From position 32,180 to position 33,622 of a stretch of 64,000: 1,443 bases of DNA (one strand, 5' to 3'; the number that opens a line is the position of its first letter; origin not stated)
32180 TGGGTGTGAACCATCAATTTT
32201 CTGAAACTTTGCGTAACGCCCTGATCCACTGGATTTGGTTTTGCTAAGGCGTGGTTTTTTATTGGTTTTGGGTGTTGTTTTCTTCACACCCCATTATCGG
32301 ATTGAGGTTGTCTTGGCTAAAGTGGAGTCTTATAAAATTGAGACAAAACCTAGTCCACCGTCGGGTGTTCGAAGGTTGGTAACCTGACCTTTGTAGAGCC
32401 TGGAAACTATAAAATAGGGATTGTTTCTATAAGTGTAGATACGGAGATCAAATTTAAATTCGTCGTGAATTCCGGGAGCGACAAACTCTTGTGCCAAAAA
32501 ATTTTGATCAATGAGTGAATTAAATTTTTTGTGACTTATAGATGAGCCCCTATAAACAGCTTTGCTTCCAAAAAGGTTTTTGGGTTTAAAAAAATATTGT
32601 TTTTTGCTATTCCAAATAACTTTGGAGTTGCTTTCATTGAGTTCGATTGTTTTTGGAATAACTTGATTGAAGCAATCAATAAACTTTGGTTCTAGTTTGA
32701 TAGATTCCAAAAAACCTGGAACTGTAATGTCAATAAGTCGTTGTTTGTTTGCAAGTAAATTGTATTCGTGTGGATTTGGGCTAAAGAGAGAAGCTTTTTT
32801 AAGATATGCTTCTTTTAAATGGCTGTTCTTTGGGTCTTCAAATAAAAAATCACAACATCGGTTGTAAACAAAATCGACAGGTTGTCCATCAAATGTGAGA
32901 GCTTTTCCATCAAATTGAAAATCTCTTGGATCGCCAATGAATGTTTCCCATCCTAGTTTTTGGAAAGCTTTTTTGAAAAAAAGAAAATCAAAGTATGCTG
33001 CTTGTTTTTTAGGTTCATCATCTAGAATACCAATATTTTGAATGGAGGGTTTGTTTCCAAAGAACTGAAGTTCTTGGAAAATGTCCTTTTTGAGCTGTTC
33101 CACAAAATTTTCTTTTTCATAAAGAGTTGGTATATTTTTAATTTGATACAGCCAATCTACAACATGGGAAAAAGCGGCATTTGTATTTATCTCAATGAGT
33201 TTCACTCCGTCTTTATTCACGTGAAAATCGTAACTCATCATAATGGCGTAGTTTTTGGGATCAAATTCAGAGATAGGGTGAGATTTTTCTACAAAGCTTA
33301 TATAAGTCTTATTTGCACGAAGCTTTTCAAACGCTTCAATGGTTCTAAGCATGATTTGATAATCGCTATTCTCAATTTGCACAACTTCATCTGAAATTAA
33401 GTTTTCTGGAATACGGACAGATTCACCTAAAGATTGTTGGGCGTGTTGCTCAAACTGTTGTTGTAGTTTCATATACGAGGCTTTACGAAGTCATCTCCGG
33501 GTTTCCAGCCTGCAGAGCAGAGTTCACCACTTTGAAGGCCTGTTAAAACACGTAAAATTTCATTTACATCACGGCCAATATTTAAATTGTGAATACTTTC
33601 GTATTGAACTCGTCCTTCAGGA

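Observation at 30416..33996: Peroxiredoxin / GspS-like ATP-grasp / divergent SelO-like operon: candidate undescribed thiol-redox protein-modification module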

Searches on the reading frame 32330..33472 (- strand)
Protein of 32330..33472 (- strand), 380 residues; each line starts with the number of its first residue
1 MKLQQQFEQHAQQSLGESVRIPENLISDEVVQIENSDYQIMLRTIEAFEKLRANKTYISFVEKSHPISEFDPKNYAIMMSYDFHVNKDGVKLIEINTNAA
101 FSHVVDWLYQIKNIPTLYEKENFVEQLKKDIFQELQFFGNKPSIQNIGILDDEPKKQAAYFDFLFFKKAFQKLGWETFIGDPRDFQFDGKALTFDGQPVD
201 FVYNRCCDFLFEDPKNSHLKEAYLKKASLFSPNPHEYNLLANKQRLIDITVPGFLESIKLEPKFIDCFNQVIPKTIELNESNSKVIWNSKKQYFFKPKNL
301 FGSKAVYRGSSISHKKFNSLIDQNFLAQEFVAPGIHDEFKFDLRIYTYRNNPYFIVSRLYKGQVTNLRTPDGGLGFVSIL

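Call 3: search_protein_families(library=pfam, proteins=[window:32330-33472:-], max_evalue=0.1)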
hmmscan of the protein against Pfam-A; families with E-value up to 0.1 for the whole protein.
window:32330-33472:- (380 aa): 0 families

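Call 4: search_protein_families(library=ncbifam, proteins=[window:32330-33472:-], max_evalue=0.1)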
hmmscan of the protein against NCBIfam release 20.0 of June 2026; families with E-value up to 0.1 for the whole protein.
window:32330-33472:- (380 aa): 0 families

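Call 5: search_solved_structures(query=window:32330-33472:-, max_evalue=10, show_alignments=2)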
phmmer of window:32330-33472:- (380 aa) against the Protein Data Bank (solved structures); distinct sequences matched with E-value up to 10: 0.

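Call 7: find_homologous_proteins(query=window:32330-33472:-)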
Query window:32330-33472:- (380 aa): 454 proteins with E <= 0.001 among 1919 candidates; the best 120 are listed.
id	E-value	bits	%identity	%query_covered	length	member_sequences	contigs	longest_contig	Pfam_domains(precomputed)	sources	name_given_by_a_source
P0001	7.9e-255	863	100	100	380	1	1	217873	-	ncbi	-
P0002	2.6e-95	338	42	95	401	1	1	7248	-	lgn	-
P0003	1.6e-91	325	43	94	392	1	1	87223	PF03133.21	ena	-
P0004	5.0e-89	317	42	95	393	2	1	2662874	-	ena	-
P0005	3.7e-86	308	40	95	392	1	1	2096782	-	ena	-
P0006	4.6e-86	307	41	95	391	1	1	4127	-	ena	-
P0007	1.2e-84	303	40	95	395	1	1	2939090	-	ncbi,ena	-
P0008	7.7e-84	300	42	95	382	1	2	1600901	-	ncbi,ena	-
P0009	2.8e-83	298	40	95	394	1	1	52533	-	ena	-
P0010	3.1e-83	298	40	95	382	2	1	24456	-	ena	-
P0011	6.2e-83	297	42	94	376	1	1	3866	-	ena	-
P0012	7.1e-81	290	39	95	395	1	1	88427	-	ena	-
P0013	8.9e-81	290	41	94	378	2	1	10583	-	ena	-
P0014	1.6e-80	289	40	94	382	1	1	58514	-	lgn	-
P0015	5.1e-80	287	37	100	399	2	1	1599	-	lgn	-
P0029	1.6e-70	256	39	93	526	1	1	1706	PF14398.12,PF08534.17,PF03133.21,PF00578.28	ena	-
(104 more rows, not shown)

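Call 15: find_related_loci(query=A1, collection=genome_contigs, flank=8000)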
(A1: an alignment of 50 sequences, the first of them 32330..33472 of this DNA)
Query A1 (380 aa) in genome_contigs; peptide patterns used: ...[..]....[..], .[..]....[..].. (x = any residue, [..] = any of these).
516 stretches matched a pattern; 449 encode a relative of the query (tblastn E <= 1e-3); the best 80 are kept; 80 distinct loci.
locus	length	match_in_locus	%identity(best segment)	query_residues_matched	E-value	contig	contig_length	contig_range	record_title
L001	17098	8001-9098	40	21-380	9e-89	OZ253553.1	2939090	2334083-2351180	MAG: Bdellovibrionales bacterium isolate 718c6f2f-befc-45a4-8b03-224bf2cf1e11 genome assembly, chromosome: 1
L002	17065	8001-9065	42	21-380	4e-88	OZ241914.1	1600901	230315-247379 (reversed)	MAG: Bdellovibrionales bacterium isolate eb8004b4-1d74-43c0-9ebf-9648a2bb805a genome assembly, chromosome: 1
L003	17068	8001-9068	41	22-379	1e-86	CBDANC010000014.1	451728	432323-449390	MAG: Bdellovibrionales bacterium isolate 3d431684-cd77-4f27-8ce7-54fcfeee10b2 genome assembly, contig: contig_14, whole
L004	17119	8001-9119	39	13-378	1e-84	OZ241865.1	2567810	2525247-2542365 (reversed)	MAG: Bdellovibrionales bacterium isolate ae4e30c4-5a1d-468f-bd84-63611cbbb921 genome assembly, chromosome: 1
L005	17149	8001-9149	38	1-377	8e-79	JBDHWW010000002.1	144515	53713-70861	MAG: Pseudobdellovibrionaceae bacterium isolate AS-MESO-3CA.221 NODE_405_length_144515_cov_8.900968, whole genome shotgu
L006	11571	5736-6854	39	19-380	4e-78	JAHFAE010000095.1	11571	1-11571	MAG: Oligoflexia bacterium isolate nzgw168 NODE_8591_length_11572_cov_3.801415, whole genome shotgun sequence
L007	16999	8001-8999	42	45-377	7e-78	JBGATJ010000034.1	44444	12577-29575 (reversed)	MAG: Pseudobdellovibrionaceae bacterium isolate MAG_MBR_H10.48 MBRH10-48_opera_contig_3092, whole genome shotgun sequenc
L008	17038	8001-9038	38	24-377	2e-76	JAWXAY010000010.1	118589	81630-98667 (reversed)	MAG: Pseudomonadota bacterium isolate MP5IB2.201 k99_280127, whole genome shotgun sequence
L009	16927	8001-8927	43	71-378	8e-76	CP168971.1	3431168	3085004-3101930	Bdellovibrio bacteriovorus strain Bd16 chromosome, complete genome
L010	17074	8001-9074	40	21-377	2e-75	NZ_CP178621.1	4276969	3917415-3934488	Bdellovibrio sp. HCB337 chromosome, complete genome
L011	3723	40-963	44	70-377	1e-75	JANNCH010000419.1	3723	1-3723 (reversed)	MAG: Pseudobdellovibrionaceae bacterium isolate OTE_78_metabat_20_sub OTE_78_k141_1389109, whole genome shotgun sequence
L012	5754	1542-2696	39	1-377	4e-75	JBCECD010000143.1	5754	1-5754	MAG: Bdellovibrio sp. isolate bin16__SEP_COME_DAS NODE_17408_length_5754_cov_4.335848, whole genome shotgun sequence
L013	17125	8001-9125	39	2-377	1e-74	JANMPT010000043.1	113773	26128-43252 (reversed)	MAG: Bdellovibrionales bacterium isolate OTE_51_metabat_401 OTE_51_k141_3698125, whole genome shotgun sequence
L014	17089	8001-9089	41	21-377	5e-74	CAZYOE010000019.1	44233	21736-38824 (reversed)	MAG TPA_asm: uncultured Pseudobdellovibrionaceae bacterium isolate SRP278252_co2_253 genome assembly, contig: NODE_1455_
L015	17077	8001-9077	38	21-377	8e-74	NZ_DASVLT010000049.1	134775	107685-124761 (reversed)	MAG: Bdellovibrio sp. isolate SMAG_U3081 k141_290035, whole genome shotgun sequence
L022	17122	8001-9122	39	2-375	3e-72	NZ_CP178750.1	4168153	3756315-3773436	Bdellovibrio sp. HCB-110 chromosome, complete genome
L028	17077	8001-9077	38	21-377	5e-71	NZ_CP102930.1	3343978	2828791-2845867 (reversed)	Bdellovibrio bacteriovorus strain kdesi chromosome, complete genome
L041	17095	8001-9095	34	23-379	3e-69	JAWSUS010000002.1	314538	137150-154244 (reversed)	MAG: Desulfuromonadales bacterium isolate B4G8H2-01 NODE_2_length_314538_cov_607.335151, whole genome shotgun sequence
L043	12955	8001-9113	36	2-375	5e-69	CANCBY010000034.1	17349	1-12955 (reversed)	MAG: Bdellovibrionaceae bacterium isolate JR-MC-E-240519-111 genome assembly, contig: JR-MC-E-240519-C3202, whole genome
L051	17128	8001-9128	36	2-377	2e-68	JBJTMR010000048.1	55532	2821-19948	MAG: Bdellovibrio sp. isolate samp_4452_concoct_254 samp_4452_359676, whole genome shotgun sequence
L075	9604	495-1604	32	24-380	2e-66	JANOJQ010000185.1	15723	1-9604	MAG: Lysobacteraceae bacterium isolate VAR_48_metabat_170 VAR_48_k141_4487369, whole genome shotgun sequence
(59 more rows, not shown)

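Call 16: search_solved_structures(query=A1, max_evalue=10, show_alignments=3)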
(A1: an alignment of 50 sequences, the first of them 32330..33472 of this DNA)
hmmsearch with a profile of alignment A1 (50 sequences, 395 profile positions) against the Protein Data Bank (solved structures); distinct sequences matched with E-value up to 10: 7.
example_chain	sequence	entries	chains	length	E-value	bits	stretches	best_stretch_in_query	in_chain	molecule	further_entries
6y3p_A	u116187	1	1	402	0.021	17.2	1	75-117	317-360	KLLA0B12012p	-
6f63_A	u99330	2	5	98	0.15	14.3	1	22-80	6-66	Synaptonemal complex protein 1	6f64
4ylr_A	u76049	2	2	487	0.16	14.2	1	289-362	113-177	Tubulin polyglutamylase TTLL7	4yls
3tig_A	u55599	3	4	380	0.18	14.1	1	23-109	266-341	Ttl protein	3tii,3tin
8asn_F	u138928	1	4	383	0.29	13.4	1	22-109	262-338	Tubulin--tyrosine ligase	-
6xtx_B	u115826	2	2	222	0.54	12.5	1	15-135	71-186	DNA replication complex GINS protein PSF2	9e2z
3kaj_A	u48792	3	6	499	0.75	12.1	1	80-314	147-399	Homoglutathione synthetase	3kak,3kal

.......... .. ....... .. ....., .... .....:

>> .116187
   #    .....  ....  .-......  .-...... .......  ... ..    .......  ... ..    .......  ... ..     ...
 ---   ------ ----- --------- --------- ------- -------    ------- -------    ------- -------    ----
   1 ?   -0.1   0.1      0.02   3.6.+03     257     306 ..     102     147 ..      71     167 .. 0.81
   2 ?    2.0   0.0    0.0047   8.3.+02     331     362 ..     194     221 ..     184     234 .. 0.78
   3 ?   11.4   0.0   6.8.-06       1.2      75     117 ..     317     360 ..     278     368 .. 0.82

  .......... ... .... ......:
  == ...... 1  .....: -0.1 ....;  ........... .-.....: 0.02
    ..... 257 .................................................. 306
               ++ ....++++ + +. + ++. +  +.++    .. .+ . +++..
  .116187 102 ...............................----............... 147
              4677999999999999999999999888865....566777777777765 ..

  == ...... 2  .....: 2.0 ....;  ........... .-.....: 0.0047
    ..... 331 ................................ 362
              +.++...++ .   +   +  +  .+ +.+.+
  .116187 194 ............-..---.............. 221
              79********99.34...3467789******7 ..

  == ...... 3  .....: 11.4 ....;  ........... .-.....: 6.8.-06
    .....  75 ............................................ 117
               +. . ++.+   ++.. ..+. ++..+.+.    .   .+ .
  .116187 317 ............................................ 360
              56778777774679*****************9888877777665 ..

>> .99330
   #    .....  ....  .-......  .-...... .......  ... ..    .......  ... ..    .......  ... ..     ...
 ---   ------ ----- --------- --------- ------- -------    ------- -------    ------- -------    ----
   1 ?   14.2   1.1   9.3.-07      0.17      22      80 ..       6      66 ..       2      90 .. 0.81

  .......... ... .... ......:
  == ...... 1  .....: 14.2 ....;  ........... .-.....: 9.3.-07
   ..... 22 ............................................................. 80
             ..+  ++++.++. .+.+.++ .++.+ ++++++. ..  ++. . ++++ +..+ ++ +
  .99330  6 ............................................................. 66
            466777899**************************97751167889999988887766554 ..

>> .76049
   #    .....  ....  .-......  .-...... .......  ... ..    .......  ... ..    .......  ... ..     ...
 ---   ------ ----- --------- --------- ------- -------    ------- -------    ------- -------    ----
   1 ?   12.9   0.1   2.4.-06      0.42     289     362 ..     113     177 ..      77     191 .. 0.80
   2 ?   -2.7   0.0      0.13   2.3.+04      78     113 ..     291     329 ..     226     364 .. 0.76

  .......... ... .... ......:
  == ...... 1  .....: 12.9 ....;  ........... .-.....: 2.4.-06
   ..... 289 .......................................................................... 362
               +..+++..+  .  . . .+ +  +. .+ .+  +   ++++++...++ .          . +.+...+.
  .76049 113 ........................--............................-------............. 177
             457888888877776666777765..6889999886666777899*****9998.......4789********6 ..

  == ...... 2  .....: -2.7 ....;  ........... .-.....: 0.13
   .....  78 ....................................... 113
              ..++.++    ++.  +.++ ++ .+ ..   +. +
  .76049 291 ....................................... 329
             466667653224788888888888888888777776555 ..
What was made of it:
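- On Circularly permuted ATP-grasp ligases (eukaryotic GS / GspS type): They align to the C-terminal TTL motif at the query N-terminus and to TTLL7 residues 113-177 at the query C-terminus (call 16).
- Closest known: Eukaryotic-type glutathione synthetase. Different: No sequence-level match to GS models (calls 3, 5, 16).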

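Call 19: predict_structure(alignment_id=A1)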
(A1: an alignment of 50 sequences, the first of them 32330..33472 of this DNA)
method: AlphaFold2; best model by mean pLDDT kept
length: 380 residues; sequences in the alignment: 50
mean_pLDDT: 94.6   pTM: 0.92
mean pLDDT of the five models: 94.6, 94.6, 94.4, 94.1, 93.9
residues with pLDDT >= 90: 339; 70-90: 35; 50-70: 6; < 50: 0
segments of 3 or more residues with pLDDT < 50: none
pLDDT, mean of each block of 10 residues (from residue 1): 91 93 95 98 98 97 90 94 97 93 95 85 92 90 92 94 97 97 97 98 94 96 96 95 96 98 98 98 98 92 82 97 96 96 97 96 86 96
secondary structure, 60 per line:
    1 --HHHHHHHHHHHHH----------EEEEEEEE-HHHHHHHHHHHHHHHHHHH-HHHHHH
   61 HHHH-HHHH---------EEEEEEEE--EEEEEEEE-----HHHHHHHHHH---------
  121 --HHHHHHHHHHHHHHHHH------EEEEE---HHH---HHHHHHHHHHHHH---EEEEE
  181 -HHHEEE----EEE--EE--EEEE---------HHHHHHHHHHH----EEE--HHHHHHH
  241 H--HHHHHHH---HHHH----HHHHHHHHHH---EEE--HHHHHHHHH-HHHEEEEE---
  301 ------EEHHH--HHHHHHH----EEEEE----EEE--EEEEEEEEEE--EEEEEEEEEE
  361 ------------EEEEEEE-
elements in order: H3-15 E26-33 H35-53 H55-64 H66-69 E79-86 E89-96 H102-111 H123-139 E146-150 H160-172 E176-180 E185-187 E192-194 E201-204 H214-224 E229-231 H234-241 H244-250 H254-257 H262-271 E275-277 H280-288 E293-297 H314-320 E325-329 E334-336 E339-348 E351-360 E373-379
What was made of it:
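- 32330..33472 (-): Uncharacterised circularly permuted ATP-grasp amide ligase (380 aa). Its start overlaps the Prx stop by 4 nt. AF2 model pLDDT 94.6 (call 19).
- On Circularly permuted ATP-grasp ligases (eukaryotic GS / GspS type): AF2 pLDDT 94.6 (call 19).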

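Call 24: fold_search(model_id=the predicted structure, library=pdb)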
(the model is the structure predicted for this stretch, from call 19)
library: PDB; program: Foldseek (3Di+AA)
matches with E <= 10: 562; with E <= 0.001: 59
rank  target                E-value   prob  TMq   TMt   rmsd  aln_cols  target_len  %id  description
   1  8fbz_A                1.2e-15  1.00  0.65  0.55   7.0       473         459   13  Crystal Structure of apo human Glutathione Synthetase Y270E (released 2024-05-08)
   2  7uk6                  3.2e-15  1.00  0.59  0.58   5.9       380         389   13  Apo form of YjfC from Escherichia coli K-12 (released 2023-02-15)
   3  8fbz_B                3.6e-15  1.00  0.63  0.54   6.7       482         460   12  Crystal Structure of apo human Glutathione Synthetase Y270E (released 2024-05-08)
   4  3n6x                  7.7e-15  1.00  0.58  0.51   7.4       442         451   13  Crystal structure of a Putative glutathionylspermidine synthase (Mfla_0391) from METHYLOBACILLUS FLAGELLATUS KT at 2.35  (released 2010-06-09)
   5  5oes_F                9.8e-15  1.00  0.66  0.57   6.7       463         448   14  The structure of a glutathione synthetase (StGSS1) from Solanum tuberosum in ADP and y-EC bound closed conformation. (released 2018-04-25)
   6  5oes_A                1.0e-14  1.00  0.68  0.59   6.1       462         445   14  The structure of a glutathione synthetase (StGSS1) from Solanum tuberosum in ADP and y-EC bound closed conformation. (released 2018-04-25)
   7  5oeu_A                1.1e-14  1.00  0.64  0.54   7.0       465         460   12  The structure of a glutathione synthetase like-effector (GSS22) from Globodera pallida in ADP-bound closed conformatio (released 2018-04-25)
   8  5oes_B                1.3e-14  1.00  0.66  0.58   6.4       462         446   14  The structure of a glutathione synthetase (StGSS1) from Solanum tuberosum in ADP and y-EC bound closed conformation. (released 2018-04-25)
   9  2hgs                  1.4e-14  1.00  0.63  0.52   7.0       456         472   14  HUMAN GLUTATHIONE SYNTHETASE (released 1999-06-22)
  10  3kaj_B                1.4e-14  1.00  0.55  0.48   8.2       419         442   13  Apoenzyme structure of homoglutathione synthetase from Glycine max in open conformation (released 2009-12-22)
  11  3kal_B                1.7e-14  1.00  0.72  0.60   5.7       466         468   13  Structure of homoglutathione synthetase from Glycine max in closed conformation with homoglutathione, ADP, a sulfate i (released 2009-12-22)
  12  5oes_E                1.7e-14  1.00  0.67  0.58   6.3       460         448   13  The structure of a glutathione synthetase (StGSS1) from Solanum tuberosum in ADP and y-EC bound closed conformation. (released 2018-04-25)
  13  5oes_C                1.8e-14  1.00  0.65  0.57   6.5       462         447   14  The structure of a glutathione synthetase (StGSS1) from Solanum tuberosum in ADP and y-EC bound closed conformation. (released 2018-04-25)
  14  5oev_A                1.8e-14  1.00  0.58  0.51   7.8       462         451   13  The structure of a glutathione synthetase like-effector (GSS22) from Globodera pallida in apoform. (released 2018-04-25)
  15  1m0w_A                2.2e-14  1.00  0.68  0.55   7.1       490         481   14  Yeast Glutathione Synthase Bound to gamma-glutamyl-cysteine, AMP-PNP and 2 Magnesium Ions (released 2002-12-11)
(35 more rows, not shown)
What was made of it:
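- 32330..33472 (-): Foldseek top hits are eukaryotic-type glutathione synthetases, YjfC/YgiC, GspS, trypanothione synthetase and the E-64 ligase Cp1B, at E 1e-15 to 1e-10 (call 24).
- On Circularly permuted ATP-grasp ligases (eukaryotic GS / GspS type): The top 50 Foldseek hits are all GS, GspS, YjfC/YgiC, TryS, 3N6X or Cp1B, probability 1.00 (call 24).
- Closest known: Eukaryotic-type glutathione synthetase. Same: Same circularly permuted ATP-grasp topology over the whole length (TMq up to 0.72, Foldseek E 1e-15, call 24).
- The fold is closest to glutathione synthetase, GspS and trypanothione synthetase (call 24). The overall topology is that of small-molecule ligases (GS/GspS/Cp1B, call 24).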

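Call 32: search_protein_families(library=pfam, proteins=[L001:6186-6797:+, L001:6999-7850:+, L004:9245-9739:+, L002:6983-7738:-, L002:9055-9825:-, L041:9167-10468:-, L041:6752-7438:-, L006:4633-5544:-, L075:45-1619:+, L075:1966-3057:+], max_evalue=0.01)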
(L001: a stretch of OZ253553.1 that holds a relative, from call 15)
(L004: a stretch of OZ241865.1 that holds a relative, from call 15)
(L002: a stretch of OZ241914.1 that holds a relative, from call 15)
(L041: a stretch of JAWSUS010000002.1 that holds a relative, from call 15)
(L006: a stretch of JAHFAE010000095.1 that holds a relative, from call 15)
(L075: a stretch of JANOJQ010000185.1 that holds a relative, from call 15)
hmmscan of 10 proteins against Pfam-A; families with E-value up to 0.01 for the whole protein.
L001:6186-6797:+ (203 aa): 1 family
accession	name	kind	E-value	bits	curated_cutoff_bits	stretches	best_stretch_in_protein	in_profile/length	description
PF03748.19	FliL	-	3.4e-06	28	24.6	1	112-195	9-95/103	Flagellar basal body-associated protein FliL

L001:6999-7850:+ (283 aa): 4 families
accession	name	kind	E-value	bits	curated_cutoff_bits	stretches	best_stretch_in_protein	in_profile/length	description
PF04542.20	Sigma70_r2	-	5.2e-17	61.9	24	1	30-102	1-70/71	Sigma-70 region 2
PF04545.22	Sigma70_r4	-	4.9e-16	58.4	24.1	1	204-250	3-49/50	Sigma-70, region 4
PF08281.18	Sigma70_r4_2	-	1.3e-06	28.4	25.7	1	199-249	4-54/54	Sigma-70, region 4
PF04539.22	Sigma70_r3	-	6.3e-05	23.5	25.3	1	114-164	6-56/78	Sigma-70 region 3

L004:9245-9739:+ (164 aa): 6 families
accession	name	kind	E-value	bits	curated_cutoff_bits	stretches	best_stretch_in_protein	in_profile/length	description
PF01442.23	Apolipoprotein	-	5.2e-07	30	90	1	35-142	79-182/190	Apolipoprotein A1/A4/E domain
PF08376.15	NIT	-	0.00051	20.9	24.9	0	13-89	13-82/239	Nitrate and nitrite sensing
PF04803.17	Cor1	-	0.00074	20.2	32.1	1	22-136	12-124/132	Cor1/Xlr/Xmr conserved region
PF05597.16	Phasin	-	0.003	18.1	28.8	1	52-144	32-124/126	Poly(hydroxyalcanoate) granule associated protein (phasin)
PF04513.17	Baculo_PEP_C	-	0.0067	16.9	38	0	79-145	47-105/140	Baculovirus polyhedron envelope protein, PEP, C terminus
PF06785.16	UPF0242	-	0.0069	16.9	33.5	1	3-160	45-192/194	Uncharacterised protein family (UPF0242) N-terminus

L002:6983-7738:- (251 aa): 0 families

L002:9055-9825:- (256 aa): 4 families
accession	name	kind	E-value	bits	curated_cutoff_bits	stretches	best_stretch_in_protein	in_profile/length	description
PF00175.26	NAD_binding_1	-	2.6e-17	63.9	22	1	112-220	1-106/109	Oxidoreductase NAD-binding domain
PF00970.30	FAD_binding_6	-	8e-09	36.2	21.1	1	7-90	2-88/99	Oxidoreductase FAD-binding domain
PF08030.17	NAD_binding_6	-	1.5e-05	25.6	22.2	1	109-175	3-76/156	Ferric reductase NAD binding domain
PF08022.18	FAD_binding_8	-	4.6e-05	23.9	22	1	5-80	2-77/109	FAD-binding domain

L041:9167-10468:- (433 aa): 1 family
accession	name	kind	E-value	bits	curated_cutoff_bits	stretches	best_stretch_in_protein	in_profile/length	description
PF01551.29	Peptidase_M23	-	6.4e-28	97.2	28.7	1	319-413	2-96/96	Peptidase family M23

L041:6752-7438:- (228 aa): 6 families
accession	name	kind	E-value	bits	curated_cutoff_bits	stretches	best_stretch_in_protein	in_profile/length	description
PF04002.20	RadC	-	5.7e-45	152.6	22.1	1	107-226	2-121/121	RadC-like JAB domain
PF20582.4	UPF0758_N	-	6.7e-29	100.2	27.1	1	4-83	1-77/77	UPF0758 N-terminal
PF12826.13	HHH_2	-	8.4e-06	26.3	27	1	50-90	16-56/64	Helix-hairpin-helix motif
PF14520.12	HHH_5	-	7.9e-05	23.5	27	1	50-86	15-52/57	Helix-hairpin-helix domain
PF00633.29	HHH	-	0.00028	21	24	1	65-85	7-27/30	Helix-hairpin-helix motif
PF14464.11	Prok-JAB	-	0.0043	17.4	25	1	151-195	46-92/114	Prokaryotic homologs of the JAB domain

L006:4633-5544:- (303 aa): 0 families

L075:45-1619:+ (524 aa): 0 families

L075:1966-3057:+ (363 aa): 0 families
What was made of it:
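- The ATP-grasp occurs alone next to FliL/sigma factor, ferredoxin-reductase-like, M23 peptidase or RadC genes (call 32).
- Tried and rejected: No pattern emerged (call 32).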
